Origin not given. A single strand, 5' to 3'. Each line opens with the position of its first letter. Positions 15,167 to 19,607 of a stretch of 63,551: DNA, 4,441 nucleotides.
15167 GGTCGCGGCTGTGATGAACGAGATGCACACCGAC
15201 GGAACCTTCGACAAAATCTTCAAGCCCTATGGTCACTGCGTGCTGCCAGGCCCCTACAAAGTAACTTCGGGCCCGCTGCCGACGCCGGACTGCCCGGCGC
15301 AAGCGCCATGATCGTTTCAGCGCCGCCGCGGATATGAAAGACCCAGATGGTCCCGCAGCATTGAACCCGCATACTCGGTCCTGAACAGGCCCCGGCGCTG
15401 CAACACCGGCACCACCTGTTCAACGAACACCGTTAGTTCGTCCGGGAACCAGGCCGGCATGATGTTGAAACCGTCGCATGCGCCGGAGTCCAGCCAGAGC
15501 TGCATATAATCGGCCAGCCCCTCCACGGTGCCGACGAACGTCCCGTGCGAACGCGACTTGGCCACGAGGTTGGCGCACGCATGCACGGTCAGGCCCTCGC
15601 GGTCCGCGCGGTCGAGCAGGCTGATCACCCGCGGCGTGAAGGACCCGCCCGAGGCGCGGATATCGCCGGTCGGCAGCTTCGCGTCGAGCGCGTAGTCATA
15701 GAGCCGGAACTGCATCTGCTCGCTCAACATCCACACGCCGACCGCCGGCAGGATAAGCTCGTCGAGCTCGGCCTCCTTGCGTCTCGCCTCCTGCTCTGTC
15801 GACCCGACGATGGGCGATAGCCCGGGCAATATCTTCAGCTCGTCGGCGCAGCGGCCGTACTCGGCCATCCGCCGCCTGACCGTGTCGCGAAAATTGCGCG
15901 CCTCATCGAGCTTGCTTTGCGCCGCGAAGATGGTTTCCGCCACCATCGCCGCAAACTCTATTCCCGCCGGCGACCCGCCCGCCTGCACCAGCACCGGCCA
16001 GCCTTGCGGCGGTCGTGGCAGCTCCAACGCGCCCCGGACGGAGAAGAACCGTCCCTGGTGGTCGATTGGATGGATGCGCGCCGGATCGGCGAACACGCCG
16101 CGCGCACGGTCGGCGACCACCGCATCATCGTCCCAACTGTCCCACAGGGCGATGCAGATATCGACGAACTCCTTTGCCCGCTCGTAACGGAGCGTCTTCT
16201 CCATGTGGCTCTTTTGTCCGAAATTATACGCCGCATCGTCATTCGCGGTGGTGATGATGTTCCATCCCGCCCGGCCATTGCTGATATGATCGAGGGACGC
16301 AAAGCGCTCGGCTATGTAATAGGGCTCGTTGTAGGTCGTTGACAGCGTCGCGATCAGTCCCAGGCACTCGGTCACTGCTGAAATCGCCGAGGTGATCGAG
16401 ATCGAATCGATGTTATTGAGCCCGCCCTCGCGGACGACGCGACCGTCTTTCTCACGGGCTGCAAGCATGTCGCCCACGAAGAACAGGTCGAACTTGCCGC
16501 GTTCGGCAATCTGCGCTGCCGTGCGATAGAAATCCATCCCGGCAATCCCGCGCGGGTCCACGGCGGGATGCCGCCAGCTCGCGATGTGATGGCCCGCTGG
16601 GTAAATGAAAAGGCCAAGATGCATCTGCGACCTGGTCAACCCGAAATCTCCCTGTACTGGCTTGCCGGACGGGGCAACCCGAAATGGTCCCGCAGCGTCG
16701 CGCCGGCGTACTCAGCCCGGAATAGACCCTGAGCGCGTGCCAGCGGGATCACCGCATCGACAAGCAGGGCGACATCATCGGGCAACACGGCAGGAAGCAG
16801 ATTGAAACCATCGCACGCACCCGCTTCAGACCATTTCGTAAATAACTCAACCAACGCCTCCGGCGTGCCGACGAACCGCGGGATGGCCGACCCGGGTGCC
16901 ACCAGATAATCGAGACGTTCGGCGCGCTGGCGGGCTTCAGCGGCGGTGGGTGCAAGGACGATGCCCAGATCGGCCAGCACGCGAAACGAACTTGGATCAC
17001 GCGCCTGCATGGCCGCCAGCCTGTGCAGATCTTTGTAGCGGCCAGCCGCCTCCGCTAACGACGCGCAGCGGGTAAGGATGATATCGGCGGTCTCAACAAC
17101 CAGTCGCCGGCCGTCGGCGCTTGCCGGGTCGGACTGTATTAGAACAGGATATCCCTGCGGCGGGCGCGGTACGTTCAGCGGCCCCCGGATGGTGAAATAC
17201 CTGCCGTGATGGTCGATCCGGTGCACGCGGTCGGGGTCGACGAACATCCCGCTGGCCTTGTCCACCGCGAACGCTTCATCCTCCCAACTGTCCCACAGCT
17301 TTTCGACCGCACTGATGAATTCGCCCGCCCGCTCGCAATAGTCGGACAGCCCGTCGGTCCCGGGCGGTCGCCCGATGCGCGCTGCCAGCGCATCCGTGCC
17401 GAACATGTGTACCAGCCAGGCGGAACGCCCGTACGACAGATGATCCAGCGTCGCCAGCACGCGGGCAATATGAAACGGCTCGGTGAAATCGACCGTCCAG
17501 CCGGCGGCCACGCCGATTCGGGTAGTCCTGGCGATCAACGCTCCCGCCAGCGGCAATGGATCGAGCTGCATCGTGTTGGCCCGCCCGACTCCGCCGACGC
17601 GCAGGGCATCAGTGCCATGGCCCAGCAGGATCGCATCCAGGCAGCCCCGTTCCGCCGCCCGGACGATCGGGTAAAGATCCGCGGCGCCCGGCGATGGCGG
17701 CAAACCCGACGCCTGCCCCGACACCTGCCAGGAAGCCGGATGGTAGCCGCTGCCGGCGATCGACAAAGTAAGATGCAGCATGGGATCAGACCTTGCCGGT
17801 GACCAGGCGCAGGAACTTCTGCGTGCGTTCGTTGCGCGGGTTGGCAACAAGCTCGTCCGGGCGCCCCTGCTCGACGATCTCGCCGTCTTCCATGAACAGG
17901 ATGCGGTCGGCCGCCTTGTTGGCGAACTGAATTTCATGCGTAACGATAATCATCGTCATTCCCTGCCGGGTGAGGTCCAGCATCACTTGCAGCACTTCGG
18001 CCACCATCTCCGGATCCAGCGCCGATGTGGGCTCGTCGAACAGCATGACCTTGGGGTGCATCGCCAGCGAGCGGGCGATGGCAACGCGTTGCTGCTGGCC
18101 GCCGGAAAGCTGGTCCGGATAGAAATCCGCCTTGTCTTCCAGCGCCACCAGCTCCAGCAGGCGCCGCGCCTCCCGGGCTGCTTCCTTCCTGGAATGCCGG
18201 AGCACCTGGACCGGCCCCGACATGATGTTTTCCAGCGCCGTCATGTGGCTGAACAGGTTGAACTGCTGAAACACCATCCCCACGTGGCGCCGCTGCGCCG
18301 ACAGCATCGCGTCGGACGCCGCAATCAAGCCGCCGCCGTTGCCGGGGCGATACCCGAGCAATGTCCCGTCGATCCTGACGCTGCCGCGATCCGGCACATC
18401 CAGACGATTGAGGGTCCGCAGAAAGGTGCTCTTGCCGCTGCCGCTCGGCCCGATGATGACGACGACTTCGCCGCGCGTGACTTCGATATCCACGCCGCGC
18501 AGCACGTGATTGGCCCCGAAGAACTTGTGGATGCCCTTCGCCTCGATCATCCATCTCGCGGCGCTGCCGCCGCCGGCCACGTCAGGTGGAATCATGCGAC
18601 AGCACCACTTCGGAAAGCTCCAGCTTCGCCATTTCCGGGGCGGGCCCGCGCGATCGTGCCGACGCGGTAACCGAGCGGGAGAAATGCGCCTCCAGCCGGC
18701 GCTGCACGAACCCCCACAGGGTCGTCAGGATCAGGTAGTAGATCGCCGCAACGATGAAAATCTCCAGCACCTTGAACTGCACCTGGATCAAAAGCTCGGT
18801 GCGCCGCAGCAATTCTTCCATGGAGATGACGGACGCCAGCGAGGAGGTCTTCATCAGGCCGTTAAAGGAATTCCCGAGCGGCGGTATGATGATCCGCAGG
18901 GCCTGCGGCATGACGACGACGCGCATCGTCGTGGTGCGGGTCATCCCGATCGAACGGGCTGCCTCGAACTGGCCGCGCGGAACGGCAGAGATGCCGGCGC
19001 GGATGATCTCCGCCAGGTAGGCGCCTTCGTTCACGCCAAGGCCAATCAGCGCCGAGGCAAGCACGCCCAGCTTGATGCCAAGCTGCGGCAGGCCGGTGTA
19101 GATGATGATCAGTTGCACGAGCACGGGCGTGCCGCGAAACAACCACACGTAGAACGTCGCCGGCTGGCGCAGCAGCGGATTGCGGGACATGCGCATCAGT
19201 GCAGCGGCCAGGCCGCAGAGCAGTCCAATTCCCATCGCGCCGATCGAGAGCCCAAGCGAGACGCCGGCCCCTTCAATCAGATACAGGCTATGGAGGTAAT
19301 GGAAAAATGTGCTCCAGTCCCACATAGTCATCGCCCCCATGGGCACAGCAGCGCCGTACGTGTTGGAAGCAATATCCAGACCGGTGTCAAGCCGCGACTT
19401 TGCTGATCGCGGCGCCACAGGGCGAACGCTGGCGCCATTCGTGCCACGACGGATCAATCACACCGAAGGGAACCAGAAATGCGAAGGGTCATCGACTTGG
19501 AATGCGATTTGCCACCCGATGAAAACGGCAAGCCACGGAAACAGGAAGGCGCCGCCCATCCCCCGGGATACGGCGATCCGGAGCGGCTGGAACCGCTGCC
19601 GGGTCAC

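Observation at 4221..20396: ~16 kb accessory island mixing C-N-cleaving oxygenases, deacylase/lyase steps and CoA chemistry: candidate undescribed catabolic pathway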

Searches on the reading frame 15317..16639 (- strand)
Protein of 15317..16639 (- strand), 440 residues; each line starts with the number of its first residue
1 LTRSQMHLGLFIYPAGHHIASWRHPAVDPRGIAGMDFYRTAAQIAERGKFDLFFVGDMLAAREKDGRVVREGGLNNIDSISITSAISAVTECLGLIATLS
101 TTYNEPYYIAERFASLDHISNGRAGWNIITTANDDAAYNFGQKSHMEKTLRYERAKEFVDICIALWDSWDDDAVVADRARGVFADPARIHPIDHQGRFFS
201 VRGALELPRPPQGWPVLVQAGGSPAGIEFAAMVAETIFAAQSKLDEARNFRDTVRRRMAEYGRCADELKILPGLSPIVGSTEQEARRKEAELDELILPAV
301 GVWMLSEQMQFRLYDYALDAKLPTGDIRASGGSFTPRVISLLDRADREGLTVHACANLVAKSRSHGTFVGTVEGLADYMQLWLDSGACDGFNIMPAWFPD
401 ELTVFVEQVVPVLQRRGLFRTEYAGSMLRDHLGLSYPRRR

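Call 5: search_protein_families(library=pfam, proteins=[window:15317-16639:-])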
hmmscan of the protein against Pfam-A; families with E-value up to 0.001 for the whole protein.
window:15317-16639:- (440 aa): 1 family
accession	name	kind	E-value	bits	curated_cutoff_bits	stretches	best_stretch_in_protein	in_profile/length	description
PF00296.26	Bac_luciferase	-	2.5e-40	139.2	27.9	1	33-289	20-241/314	Luciferase-like monooxygenase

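Call 7: search_protein_families(library=ncbifam, proteins=[window:15317-16639:-], max_evalue=0.00001)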
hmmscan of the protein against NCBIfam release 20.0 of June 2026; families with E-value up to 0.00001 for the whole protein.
window:15317-16639:- (440 aa): 7 families
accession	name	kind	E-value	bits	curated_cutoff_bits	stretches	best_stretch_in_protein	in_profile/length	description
TIGR03860.1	FMN_nitrolo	subfamily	5e-155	516.5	279.7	1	8-431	1-422/422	NtaA/DmoA family FMN-dependent monooxygenase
TIGR04021.1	LLM_DMSO2_sfnG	equivalog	1.3e-18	67.5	382.95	1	72-288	56-248/350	dimethylsulfone monooxygenase SfnG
TIGR03619.1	F420_Rv2161c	subfamily_domain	4.3e-16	59.2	166.9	2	40-168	2-132/247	TIGR03619 family F420-dependent LLM class oxidoreductase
TIGR03560.1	F420_Rv1855c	subfamily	8e-14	52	231.4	1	39-168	16-140/227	TIGR03560 family F420-dependent LLM class oxidoreductase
TIGR03612.1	RutA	equivalog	5.5e-13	49.1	498.3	1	6-168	1-157/355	pyrimidine utilization protein A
TIGR03565.1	alk_sulf_monoox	equivalog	3.9e-11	42.6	518.2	1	75-290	51-241/346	FMNH2-dependent alkanesulfonate monooxygenase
NF001939.1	PRK00719.1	subfamily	7.6e-11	41.4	510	1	77-289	53-240/373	alkanesulfonate monooxygenase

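Call 15: search_solved_structures(query=window:15317-16639:-, max_evalue=1e-20)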
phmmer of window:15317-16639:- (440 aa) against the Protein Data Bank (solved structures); distinct sequences matched with E-value up to 1e-20: 12.
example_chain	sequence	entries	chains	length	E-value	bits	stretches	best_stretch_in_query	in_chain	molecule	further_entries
5tlc_A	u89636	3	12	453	5.1e-96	325.5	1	4-438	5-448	Dibenzothiophene desulfurization enzyme A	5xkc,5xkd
3sdo_A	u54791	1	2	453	5.8e-95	322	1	1-439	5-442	Nitrilotriacetate monooxygenase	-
1yw1_A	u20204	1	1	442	1.1e-92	314.5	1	6-439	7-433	PROTEIN YTNJ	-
6ask_A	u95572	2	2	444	1.2e-92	314.5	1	6-439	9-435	Putative monooxygenase MoxC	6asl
1tvl_A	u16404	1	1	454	1.7e-92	313.9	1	6-439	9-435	protein YTNJ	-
7e36_B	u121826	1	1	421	1.8e-85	290.7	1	5-435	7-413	FMN-dependent oxidoreductase (Nitrilotriacetate monooxygenase family)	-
3b9n_A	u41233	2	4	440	1.2e-67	232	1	5-288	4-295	Alkane monooxygenase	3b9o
5dqp_A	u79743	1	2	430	9.2e-63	215.9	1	3-435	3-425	EDTA monooxygenase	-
6ak1_A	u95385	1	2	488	2.1e-62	214.8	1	19-433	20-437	Dimethyl-sulfide monooxygenase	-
6lr1_A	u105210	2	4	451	5.5e-62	213.4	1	20-431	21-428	Hexachlorobenzene oxidative dehalogenase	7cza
5w48_A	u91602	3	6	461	3.1e-54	187.8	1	3-432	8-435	Riboflavin Lyase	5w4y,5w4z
7e36_A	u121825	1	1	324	6e-37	130.9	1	64-243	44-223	Alkanesulfonate monooxygenase SsuD/methylene tetrahydromethanopterin reductase-like flavin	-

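Call 86: search_dna_similar(query=window:15317-16639:-, collection=plasmids, mode=protein, max_rows=12, max_evalue=1e-100)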
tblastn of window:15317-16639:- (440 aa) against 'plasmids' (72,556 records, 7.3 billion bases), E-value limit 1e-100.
Records with a match: 111; places in all: 120; records where one place covers at least 80% of the query: 111.
Best place of each record, by identity: <60% 111.
By first word of the organism name: Rhizobium 74; Paraburkholderia 8; Phyllobacterium 3; Shinella 2; Paenibacillus 2; Rhodococcus 2; Methylobacterium 2; Sinorhizobium 2; Caballeronia 2; Vibrio 2; and 12 more.
By predicted mobility (MOB-suite, as given by PLSDB): non-mobilizable 75; conjugative 29; mobilizable 7.
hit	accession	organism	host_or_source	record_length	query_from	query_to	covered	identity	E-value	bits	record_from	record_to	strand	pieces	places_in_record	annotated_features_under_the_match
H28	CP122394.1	Geminicoccaceae bacterium SCSIO 64248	Montipora informis (coral)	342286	1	440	100%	59.5%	2e-154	491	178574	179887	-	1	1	LLM class flavin-dependent oxidoreductase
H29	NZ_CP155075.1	Paraburkholderia sp. PREW-6R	single cell,Phlox subulata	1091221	5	440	99%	48.7%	2e-109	361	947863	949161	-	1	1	none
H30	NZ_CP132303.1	Shinella sumterensis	Homo sapiens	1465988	4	440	99%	48.4%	5e-105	349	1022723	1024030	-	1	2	none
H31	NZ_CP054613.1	Paenibacillus cellulosilyticus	cell culture,soil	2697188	3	437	99%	48.4%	1e-114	377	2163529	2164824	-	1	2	none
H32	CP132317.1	Shinella sumterensis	Homo sapiens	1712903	4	440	99%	48.2%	5e-104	346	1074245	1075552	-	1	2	LLM class flavin-dependent oxidoreductase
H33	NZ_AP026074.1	Streptomyces nigrescens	-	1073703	2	440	100%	47.9%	4e-113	372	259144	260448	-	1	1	none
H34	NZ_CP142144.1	Rhodococcus sp. PD04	mixed culture,Industrial wastewater ...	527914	5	440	99%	48.1%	3e-117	384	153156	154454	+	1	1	LLM class flavin-dependent oxidoreductase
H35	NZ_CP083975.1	Rhodococcus rhodochrous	compost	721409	5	440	99%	48.1%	3e-117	384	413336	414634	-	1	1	LLM class flavin-dependent oxidoreductase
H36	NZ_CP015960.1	Paraburkholderia caribensis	Mimosa,single cell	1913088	5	440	99%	48.1%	5e-107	354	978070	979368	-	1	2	none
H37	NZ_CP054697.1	Nostoc edaphicum CCNP1411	-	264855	1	437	99%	47.6%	5e-117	383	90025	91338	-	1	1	LLM class flavin-dependent oxidoreductase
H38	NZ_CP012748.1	Paraburkholderia caribensis MBA4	soil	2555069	5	437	98%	47.6%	9e-112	368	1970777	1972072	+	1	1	none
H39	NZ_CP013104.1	Paraburkholderia caribensis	-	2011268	5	437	98%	47.6%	2e-111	367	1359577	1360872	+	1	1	none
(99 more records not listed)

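Call 88: get_annotated_region(hit=H28, flank=9000)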
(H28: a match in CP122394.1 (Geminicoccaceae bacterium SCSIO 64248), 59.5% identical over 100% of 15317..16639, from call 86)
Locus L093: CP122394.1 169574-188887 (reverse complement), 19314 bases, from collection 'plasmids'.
description: Geminicoccaceae bacterium SCSIO 64248 plasmid p1, complete sequence
organism: Geminicoccaceae bacterium SCSIO 64248 (NCBI taxid 3035935)
taxonomy: Bacteria; Pseudomonadota; Alphaproteobacteria; Geminicoccales; Geminicoccaceae; ; Geminicoccaceae bacterium SCSIO 64248
host: -; source: Montipora informis (coral); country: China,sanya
typing (MOB-suite, as given by PLSDB): non-mobilizable
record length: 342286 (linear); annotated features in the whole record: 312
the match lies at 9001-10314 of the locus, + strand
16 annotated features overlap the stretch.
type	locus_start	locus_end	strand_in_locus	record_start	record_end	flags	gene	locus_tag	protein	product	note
CDS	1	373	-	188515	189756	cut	-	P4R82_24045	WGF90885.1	2Fe-2S iron-sulfur cluster-binding protein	-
CDS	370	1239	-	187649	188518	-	-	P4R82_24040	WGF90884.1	FAD binding domain-containing protein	-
CDS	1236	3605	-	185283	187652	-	-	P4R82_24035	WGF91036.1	xanthine dehydrogenase family protein molybdopterin-binding subunit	-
CDS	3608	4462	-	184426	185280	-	-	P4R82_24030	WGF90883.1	alpha/beta hydrolase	-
CDS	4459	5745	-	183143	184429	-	-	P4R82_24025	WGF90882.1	amidohydrolase/deacetylase family metallohydrolase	-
CDS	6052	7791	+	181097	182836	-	-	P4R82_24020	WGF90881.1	thiamine pyrophosphate-requiring protein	-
CDS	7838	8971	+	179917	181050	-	-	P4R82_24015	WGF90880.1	LLM class flavin-dependent oxidoreductase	-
CDS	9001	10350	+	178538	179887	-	-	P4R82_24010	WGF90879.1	LLM class flavin-dependent oxidoreductase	-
CDS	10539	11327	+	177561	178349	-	-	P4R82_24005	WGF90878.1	enoyl-CoA hydratase/isomerase family protein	-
CDS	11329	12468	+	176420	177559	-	-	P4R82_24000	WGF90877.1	acyl-CoA/acyl-ACP dehydrogenase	-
CDS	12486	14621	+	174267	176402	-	-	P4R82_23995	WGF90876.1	acetate--CoA ligase family protein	-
CDS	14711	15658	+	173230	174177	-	-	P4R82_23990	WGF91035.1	ABC transporter ATP-binding protein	-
CDS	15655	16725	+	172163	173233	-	-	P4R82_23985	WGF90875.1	ABC transporter ATP-binding protein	-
CDS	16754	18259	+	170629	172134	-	-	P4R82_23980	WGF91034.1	ABC transporter substrate-binding protein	-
CDS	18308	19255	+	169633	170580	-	-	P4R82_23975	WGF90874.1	ABC transporter permease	-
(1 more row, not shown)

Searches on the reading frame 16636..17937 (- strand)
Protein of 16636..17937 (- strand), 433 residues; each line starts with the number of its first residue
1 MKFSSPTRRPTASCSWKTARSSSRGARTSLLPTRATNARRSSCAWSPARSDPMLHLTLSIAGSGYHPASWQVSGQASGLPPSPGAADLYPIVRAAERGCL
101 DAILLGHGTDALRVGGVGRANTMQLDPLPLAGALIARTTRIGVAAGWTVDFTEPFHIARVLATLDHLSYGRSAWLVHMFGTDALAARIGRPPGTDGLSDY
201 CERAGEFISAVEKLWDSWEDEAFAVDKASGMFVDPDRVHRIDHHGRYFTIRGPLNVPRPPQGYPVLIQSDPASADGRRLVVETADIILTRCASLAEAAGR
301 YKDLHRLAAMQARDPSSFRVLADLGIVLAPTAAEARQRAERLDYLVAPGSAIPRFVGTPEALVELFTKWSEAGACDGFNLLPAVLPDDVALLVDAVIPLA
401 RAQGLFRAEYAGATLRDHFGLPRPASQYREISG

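Call 5: search_protein_families(library=pfam, proteins=[window:16636-17937:-])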
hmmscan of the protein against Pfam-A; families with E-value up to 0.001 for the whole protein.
window:16636-17937:- (433 aa): 1 family
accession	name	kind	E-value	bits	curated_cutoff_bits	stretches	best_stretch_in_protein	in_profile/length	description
PF00296.26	Bac_luciferase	-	2.9e-29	102.9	27.9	1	83-342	20-242/314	Luciferase-like monooxygenase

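Call 7: search_protein_families(library=ncbifam, proteins=[window:16636-17784:-], max_evalue=0.00001)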
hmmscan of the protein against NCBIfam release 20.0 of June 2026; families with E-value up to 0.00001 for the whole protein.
window:16636-17784:- (382 aa): 4 families
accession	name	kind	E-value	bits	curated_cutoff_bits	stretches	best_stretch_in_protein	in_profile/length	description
TIGR03860.1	FMN_nitrolo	subfamily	7.9e-83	278.6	279.7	2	9-299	5-294/422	NtaA/DmoA family FMN-dependent monooxygenase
TIGR03619.1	F420_Rv2161c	subfamily_domain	8e-13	48.5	166.9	0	189-294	134-235/247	TIGR03619 family F420-dependent LLM class oxidoreductase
TIGR03560.1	F420_Rv1855c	subfamily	2.7e-07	30.6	231.4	0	37-121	15-98/227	TIGR03560 family F420-dependent LLM class oxidoreductase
TIGR04021.1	LLM_DMSO2_sfnG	equivalog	4.4e-06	26.3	382.95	0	72-286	59-247/350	dimethylsulfone monooxygenase SfnG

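Call 17: search_solved_structures(query=window:16636-17784:-, max_evalue=0.00001)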
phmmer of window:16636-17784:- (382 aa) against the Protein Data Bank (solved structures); distinct sequences matched with E-value up to 0.00001: 12.
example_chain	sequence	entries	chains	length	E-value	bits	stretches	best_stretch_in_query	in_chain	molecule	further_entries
5tlc_A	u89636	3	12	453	1.4e-59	205.2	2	18-331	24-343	Dibenzothiophene desulfurization enzyme A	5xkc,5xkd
3sdo_A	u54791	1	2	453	1.8e-56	194.9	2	58-301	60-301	Nitrilotriacetate monooxygenase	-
1yw1_A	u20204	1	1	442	2e-55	191.5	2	72-296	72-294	PROTEIN YTNJ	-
6ask_A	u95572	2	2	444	2e-55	191.5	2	72-296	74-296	Putative monooxygenase MoxC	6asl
1tvl_A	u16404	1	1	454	2.2e-55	191.4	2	72-296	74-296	protein YTNJ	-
5w48_A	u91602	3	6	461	1.8e-39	139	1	71-292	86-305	Riboflavin Lyase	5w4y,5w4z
5dqp_A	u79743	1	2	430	2.1e-38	135.5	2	34-288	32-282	EDTA monooxygenase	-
7e36_B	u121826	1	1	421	1.9e-37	132.3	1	9-295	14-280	FMN-dependent oxidoreductase (Nitrilotriacetate monooxygenase family)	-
6lr1_A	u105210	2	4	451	6.6e-37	130.5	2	74-295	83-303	Hexachlorobenzene oxidative dehalogenase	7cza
6ak1_A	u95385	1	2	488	1.4e-35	126.2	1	44-293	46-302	Dimethyl-sulfide monooxygenase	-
7e36_A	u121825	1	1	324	2.3e-34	122.2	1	41-262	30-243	Alkanesulfonate monooxygenase SsuD/methylene tetrahydromethanopterin reductase-like flavin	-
3b9n_A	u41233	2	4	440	7.1e-30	107.4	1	74-288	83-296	Alkane monooxygenase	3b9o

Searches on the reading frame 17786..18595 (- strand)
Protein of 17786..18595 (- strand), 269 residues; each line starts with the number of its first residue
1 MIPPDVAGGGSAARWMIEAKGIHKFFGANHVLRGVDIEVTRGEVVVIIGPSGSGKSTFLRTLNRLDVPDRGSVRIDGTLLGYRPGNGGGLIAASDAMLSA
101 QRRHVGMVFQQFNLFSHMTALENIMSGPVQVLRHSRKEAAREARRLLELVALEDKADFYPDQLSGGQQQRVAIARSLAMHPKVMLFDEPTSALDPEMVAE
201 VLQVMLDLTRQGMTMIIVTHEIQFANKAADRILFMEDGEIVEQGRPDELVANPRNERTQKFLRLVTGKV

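Call 5: search_protein_families(library=pfam, proteins=[window:17786-18595:-])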
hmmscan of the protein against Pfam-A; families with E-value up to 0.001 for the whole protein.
window:17786-18595:- (269 aa): 9 families
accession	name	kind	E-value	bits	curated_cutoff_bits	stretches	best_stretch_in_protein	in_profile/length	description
PF00005.33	ABC_tran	-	1.2e-34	120.3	25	1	32-191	1-137/137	ABC transporter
PF13304.12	AAA_21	-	4.7e-14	53.6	27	2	143-221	220-299/304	AAA domain, putative AbiEii toxin, Type IV TA system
PF02463.25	SMC_N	-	1.4e-10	41.4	40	1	141-232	115-208/220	RecF/RecN/SMC N terminal domain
PF09818.15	ABC_ATPase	-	1.2e-05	25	23.2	0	153-232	148-243/283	P-loop domain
PF13555.12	AAA_29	-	2.1e-05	24.6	27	1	32-68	12-48/61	P-loop containing region of AAA domain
PF13191.12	AAA_16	-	0.00016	22.6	32.6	1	41-66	23-48/167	AAA ATPase domain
PF13401.12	AAA_22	-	0.00031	21.5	27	0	43-69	6-32/130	AAA domain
PF20703.3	nSTAND1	-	0.00054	20.1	27.1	0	23-60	14-51/379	Novel STAND NTPase 1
PF25199.1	nSTAND_NTPase5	-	0.0007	19.9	34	0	40-61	39-60/145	Novel STAND NTPase 5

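Call 7: search_protein_families(library=ncbifam, proteins=[window:17786-18595:-], max_evalue=0.00001)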
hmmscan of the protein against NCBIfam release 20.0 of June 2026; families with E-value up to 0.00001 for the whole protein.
window:17786-18595:- (269 aa): 189 families (the best 25 are shown)
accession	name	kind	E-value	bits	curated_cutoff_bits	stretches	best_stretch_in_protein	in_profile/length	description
NF007027.0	PRK09493.1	equivalog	6.1e-92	307.3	379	1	16-265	1-239/240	glutamine ABC transporter ATP-binding protein GlnQ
TIGR03005.1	ectoine_ehuA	equivalog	5.4e-91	304.3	345.4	1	18-265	2-250/252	ectoine/hydroxyectoine ABC transporter ATP-binding protein EhuA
NF008428.0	PRK11264.1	equivalog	3e-88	295.3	406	1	16-264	3-246/250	L-cystine ABC transporter ATP-binding protein TcyN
NF007908.0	PRK10619.1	equivalog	1.9e-78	263.2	466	1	20-263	9-253/257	histidine ABC transporter ATP-binding protein HisP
NF008338.0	PRK11124.1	equivalog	5.2e-76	255.3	369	1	17-262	3-240/242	arginine ABC transporter ATP-binding protein ArtP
TIGR00972.1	3a0107s01c2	equivalog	8.9e-70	234.8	343.2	1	17-262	2-243/248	phosphate ABC transporter ATP-binding protein PstB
TIGR01186.1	proV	subfamily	5.4e-62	210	326.6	1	27-264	4-232/363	betaine/proline/choline family ABC transporter ATP-binding protein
TIGR02315.1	ABC_phnC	equivalog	2.4e-58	197.4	266.1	1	16-250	1-234/243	phosphonate ABC transporter ATP-binding protein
TIGR03265.1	PhnT2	equivalog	2e-57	195.1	457.7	1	17-260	5-233/353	putative 2-aminoethylphosphonate ABC transporter ATP-binding protein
TIGR02314.1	ABC_MetN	equivalog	3.5e-56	190.7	499.7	1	16-263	1-242/343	methionine ABC transporter ATP-binding protein MetN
TIGR00968.1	3a0106s01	subfamily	2.7e-55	187.5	342.75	1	18-264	2-233/237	sulfate ABC transporter ATP-binding protein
TIGR02982.1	heterocyst_DevA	subfamily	7.4e-54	182.7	295.8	1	20-240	5-219/220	ABC exporter ATP-binding subunit, DevA family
TIGR02673.1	FtsE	equivalog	1.5e-53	181.7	264.85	1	16-238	1-213/214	cell division ATP-binding protein FtsE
NF006987.0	PRK09452.1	equivalog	1.4e-52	178.6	482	1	14-262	15-248/378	spermidine/putrescine ABC transporter ATP-binding protein PotA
NF008105.0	PRK10851.1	equivalog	7.1e-51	173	502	1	17-262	3-237/362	sulfate/thiosulfate ABC transporter ATP-binding protein CysA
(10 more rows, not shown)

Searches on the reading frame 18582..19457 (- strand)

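Call 5: search_protein_families(library=pfam, proteins=[window:18582-19457:-])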
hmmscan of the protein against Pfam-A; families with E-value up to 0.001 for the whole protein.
window:18582-19457:- (291 aa): 1 family
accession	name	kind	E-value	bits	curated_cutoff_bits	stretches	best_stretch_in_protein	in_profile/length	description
PF00528.27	BPD_transp_1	-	9.9e-25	87.8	26.4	1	78-259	1-182/184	Binding-protein-dependent transport system inner membrane component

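Call 7: search_protein_families(library=ncbifam, proteins=[window:18582-19457:-], max_evalue=0.00001)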
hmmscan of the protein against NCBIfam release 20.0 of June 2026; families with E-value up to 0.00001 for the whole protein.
window:18582-19457:- (291 aa): 11 families
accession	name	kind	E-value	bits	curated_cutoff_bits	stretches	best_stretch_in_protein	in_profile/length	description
NF011680.0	PRK15100.1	equivalog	5e-64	216.2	300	1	59-262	14-217/222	cystine ABC transporter permease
TIGR03003.1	ectoine_ehuD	equivalog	2e-42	145.5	205.2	1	46-258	1-211/212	ectoine/hydroxyectoine ABC transporter permease subunit EhuD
NF007028.0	PRK09494.1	equivalog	5.6e-41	140.8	303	1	46-258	3-215/219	glutamine ABC transporter permease GlnP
TIGR03004.1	ectoine_ehuC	equivalog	7.8e-41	140.3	196.95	1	60-263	7-210/214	ectoine/hydroxyectoine ABC transporter permease subunit EhuC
NF011651.0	PRK15069.1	subfamily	2.1e-29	102.6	306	1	59-265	18-234/237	histidine ABC transporter permease HisM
NF008337.0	PRK11123.1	equivalog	2.6e-29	102.4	277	2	131-262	102-233/238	arginine ABC transporter permease ArtQ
TIGR01726.1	HEQRo_perm_3TM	subfamily_domain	5.1e-29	100.7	42.2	1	60-154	5-99/99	ABC transporter permease subunit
NF011714.0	PRK15135.1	subfamily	4.5e-27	95.3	319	1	56-264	5-224/228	histidine ABC transporter permease HisQ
NF008336.0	PRK11122.1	equivalog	9.8e-27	94.1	248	1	59-257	7-213/222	arginine ABC transporter permease ArtM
NF011687.0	PRK15107.1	equivalog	1.5e-26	93.7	318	1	44-245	2-209/224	glutamate/aspartate ABC transporter permease GltK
TIGR01097.1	PhnE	equivalog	9.1e-07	28.6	216.7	1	40-188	43-182/252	phosphonate ABC transporter, permease protein PhnE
